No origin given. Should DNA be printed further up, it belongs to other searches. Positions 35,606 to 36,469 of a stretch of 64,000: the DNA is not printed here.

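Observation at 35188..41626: RHS/WapA-like polymorphic toxin with an unrecognised ~215-aa C-terminal domain and an adjacent two-TM immunity candidate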

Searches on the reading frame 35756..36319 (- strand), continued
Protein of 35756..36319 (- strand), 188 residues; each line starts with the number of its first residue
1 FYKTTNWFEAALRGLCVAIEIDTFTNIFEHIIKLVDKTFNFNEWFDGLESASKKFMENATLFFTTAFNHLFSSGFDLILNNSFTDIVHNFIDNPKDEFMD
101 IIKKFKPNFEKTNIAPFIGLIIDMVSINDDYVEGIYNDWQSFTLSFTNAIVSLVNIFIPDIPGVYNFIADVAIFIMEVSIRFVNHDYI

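Call 82: fold_search(model_id=the predicted structure, library=viral)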
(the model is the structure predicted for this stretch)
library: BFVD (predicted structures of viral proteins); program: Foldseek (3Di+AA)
matches with E <= 10: 76; with E <= 0.001: 0
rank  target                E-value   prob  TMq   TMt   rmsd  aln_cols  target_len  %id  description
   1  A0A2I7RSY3            7.2e-01  0.44  0.30  0.36  10.3       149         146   12  (no name in the UniProt tables at hand)
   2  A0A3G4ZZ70            7.6e-01  0.21  0.26  0.14  21.3       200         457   14  Uncharacterized protein [Gaeavirus sp.]
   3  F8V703                1.4e+00  0.18  0.28  0.29  14.8       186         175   12  Uncharacterized protein R809 [Acanthamoeba polyphaga mimivirus]
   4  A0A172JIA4            1.7e+00  0.09  0.20  0.15  26.0       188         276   11  Uncharacterized protein [Bacillus phage AR9]
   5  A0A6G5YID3            1.8e+00  0.11  0.25  0.22  18.4       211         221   11  (no name in the UniProt tables at hand)
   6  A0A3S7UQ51            2.0e+00  0.15  0.23  0.30  14.2       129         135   12  Uncharacterized protein [Lactobacillus phage Bromius]
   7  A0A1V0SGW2            2.0e+00  0.15  0.25  0.32   9.7       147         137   21  Uncharacterized protein [Hokovirus HKV1]
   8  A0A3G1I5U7            2.4e+00  0.08  0.21  0.16  20.5       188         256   13  (no name in the UniProt tables at hand)
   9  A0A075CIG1            2.5e+00  0.09  0.21  0.15  16.9       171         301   12  Leukocyte surface antigen CD47 [Goatpox virus FZ]
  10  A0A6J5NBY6            2.8e+00  0.10  0.25  0.16  19.7       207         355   12  Uncharacterized protein [uncultured Caudovirales phage]
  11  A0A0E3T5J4            2.9e+00  0.10  0.21  0.14   9.2        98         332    6  Uncharacterized protein [Cyprinid herpesvirus 2]
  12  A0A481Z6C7            3.1e+00  0.07  0.18  0.18  17.2       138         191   12  3 transmembrane helices protein [Pithovirus LCPAC302]
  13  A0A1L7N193            3.2e+00  0.20  0.31  0.42   7.6       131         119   13  DUF3307 domain-containing protein [Ralstonia phage RP12]
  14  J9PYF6                3.2e+00  0.03  0.15  0.04  24.2       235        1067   13  (no name in the UniProt tables at hand)
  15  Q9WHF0                3.4e+00  0.12  0.31  0.23  17.5       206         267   10  ORF21 [Agrotis segetum granulosis virus]
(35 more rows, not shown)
